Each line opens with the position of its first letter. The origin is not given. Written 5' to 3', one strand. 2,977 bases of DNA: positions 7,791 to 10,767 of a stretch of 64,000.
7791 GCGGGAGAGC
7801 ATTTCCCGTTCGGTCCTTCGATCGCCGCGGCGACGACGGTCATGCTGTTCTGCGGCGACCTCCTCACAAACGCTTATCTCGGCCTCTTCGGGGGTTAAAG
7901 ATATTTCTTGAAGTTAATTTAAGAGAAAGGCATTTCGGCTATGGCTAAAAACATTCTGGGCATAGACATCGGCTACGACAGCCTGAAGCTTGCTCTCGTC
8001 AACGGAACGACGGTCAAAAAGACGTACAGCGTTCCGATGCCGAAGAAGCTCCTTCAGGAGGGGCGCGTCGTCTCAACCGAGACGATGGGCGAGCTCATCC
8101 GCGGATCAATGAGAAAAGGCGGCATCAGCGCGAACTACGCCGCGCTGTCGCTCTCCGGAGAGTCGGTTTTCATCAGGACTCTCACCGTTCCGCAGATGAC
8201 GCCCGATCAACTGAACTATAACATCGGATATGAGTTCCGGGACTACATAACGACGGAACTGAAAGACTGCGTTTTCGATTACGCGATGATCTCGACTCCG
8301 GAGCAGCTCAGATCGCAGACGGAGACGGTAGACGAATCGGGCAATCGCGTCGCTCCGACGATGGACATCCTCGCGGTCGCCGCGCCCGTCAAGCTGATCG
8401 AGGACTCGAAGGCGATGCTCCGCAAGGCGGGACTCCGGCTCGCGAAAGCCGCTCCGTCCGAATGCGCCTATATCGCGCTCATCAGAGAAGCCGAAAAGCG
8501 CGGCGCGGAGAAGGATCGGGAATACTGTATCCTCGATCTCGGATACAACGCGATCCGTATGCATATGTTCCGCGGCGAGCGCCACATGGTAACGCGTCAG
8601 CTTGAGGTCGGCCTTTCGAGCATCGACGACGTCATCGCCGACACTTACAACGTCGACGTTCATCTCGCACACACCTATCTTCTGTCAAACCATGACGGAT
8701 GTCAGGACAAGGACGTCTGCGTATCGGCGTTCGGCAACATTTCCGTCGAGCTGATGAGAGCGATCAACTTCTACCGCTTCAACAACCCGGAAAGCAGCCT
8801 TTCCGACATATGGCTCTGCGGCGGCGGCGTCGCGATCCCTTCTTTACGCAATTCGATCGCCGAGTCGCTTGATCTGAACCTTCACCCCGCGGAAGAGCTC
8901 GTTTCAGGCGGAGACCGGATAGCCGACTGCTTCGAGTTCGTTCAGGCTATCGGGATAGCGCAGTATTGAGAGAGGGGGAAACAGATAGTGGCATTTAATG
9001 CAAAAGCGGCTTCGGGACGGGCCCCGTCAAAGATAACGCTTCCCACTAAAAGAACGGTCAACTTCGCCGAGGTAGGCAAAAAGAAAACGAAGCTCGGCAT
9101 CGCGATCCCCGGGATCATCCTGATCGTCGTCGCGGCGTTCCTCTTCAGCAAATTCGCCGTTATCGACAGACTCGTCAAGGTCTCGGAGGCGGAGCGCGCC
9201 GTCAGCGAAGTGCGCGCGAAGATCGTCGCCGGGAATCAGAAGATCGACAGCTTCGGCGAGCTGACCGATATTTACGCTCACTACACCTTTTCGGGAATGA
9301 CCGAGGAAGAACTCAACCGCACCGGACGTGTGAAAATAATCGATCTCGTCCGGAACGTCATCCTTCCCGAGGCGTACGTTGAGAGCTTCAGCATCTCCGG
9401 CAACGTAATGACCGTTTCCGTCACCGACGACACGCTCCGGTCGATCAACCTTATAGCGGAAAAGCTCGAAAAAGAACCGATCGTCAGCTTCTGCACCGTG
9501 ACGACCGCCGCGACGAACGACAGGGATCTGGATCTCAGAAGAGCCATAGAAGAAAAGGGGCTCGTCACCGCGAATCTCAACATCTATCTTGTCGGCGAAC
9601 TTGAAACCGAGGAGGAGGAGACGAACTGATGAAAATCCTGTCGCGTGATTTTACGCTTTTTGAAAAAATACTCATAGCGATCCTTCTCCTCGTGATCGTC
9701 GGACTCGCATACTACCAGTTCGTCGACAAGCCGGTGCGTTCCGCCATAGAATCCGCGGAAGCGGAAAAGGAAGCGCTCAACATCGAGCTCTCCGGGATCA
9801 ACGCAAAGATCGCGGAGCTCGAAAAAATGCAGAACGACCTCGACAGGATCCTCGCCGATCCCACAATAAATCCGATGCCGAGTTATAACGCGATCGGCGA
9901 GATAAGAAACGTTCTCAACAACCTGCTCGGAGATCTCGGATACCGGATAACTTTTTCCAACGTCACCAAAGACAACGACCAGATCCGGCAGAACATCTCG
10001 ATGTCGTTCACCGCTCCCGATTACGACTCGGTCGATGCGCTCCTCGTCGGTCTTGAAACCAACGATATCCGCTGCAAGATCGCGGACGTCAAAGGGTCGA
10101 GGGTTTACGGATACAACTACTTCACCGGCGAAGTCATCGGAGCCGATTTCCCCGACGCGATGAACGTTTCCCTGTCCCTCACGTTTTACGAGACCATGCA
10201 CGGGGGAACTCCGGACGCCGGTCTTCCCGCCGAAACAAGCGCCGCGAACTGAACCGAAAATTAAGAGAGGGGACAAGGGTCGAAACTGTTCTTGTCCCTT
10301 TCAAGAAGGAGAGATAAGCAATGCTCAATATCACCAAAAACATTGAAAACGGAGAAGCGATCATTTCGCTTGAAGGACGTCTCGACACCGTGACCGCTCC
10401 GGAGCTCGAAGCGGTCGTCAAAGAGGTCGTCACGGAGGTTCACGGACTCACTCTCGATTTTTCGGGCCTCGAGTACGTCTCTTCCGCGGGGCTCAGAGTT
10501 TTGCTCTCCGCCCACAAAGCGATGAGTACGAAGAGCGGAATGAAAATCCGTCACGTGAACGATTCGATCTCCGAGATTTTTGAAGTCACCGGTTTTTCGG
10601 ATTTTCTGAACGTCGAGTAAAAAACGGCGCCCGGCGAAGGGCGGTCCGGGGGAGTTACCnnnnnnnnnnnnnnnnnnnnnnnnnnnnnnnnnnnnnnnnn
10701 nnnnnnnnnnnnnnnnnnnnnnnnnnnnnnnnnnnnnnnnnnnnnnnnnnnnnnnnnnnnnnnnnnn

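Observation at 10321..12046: Partner-switching locus in which a STAS domain is fused to an APH/protein-kinase-like fold while the canonical GHKL kinase is a wreck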

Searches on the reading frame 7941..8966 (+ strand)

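Call 3: search_protein_families(library=pfam, proteins=[window:7941-8966:+], max_evalue=0.01)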
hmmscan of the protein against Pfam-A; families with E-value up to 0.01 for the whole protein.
window:7941-8966:+ (342 aa): 1 family
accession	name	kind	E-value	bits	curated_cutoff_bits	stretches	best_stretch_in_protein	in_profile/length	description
PF11104.14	PilM_2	-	3.5e-22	79.2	27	1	7-313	1-301/340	Type IV pilus assembly protein PilM;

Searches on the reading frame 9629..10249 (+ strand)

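Call 3: search_protein_families(library=pfam, proteins=[window:9629-10249:+], max_evalue=0.01)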
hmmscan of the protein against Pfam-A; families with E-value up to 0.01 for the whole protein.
window:9629-10249:+ (207 aa): 1 family
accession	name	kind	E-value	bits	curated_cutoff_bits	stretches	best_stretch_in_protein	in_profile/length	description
PF05440.17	MtrB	-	0.0035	18.2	27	1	43-87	20-63/94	Tetrahydromethanopterin S-methyltransferase subunit B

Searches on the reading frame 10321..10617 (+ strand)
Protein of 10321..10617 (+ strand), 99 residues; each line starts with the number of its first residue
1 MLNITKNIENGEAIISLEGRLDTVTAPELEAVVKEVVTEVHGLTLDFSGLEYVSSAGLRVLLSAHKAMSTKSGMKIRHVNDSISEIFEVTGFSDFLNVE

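Call 3: search_protein_families(library=pfam, proteins=[window:10321-10617:+], max_evalue=0.01)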
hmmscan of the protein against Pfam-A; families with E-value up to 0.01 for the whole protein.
window:10321-10617:+ (99 aa): 2 families
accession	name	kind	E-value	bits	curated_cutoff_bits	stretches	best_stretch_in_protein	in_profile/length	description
PF13466.11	STAS_2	-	2.7e-13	50.3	29.2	1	15-92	1-79/80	STAS domain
PF01740.26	STAS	-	2.7e-13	50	22.6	1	6-98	4-99/106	STAS domain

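Call 20: search_protein_families(library=ncbifam, proteins=[window:10321-10617:+], max_evalue=0.001)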
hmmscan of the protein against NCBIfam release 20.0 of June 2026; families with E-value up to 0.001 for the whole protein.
window:10321-10617:+ (99 aa): 3 families
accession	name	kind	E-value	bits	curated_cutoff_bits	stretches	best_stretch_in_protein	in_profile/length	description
TIGR00377.1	ant_ant_sig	superfamily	7.6e-18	64.4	53.45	1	2-98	3-102/108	anti-sigma factor antagonist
TIGR02886.1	spore_II_AA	equivalog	9.4e-11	41.7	114.75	1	8-97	5-97/106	anti-sigma F factor antagonist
NF033618.0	mlaB_1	equivalog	0.0001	22.6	90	1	11-87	8-83/94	lipid asymmetry maintenance protein MlaB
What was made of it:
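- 10321..10620 (+): Free single-domain STAS protein (99 aa) with the phospho-acceptor context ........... Pfam STAS 2.7e-13 and NCBIfam anti-sigma factor antagonist 7.6e-18 (calls 3, 20).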
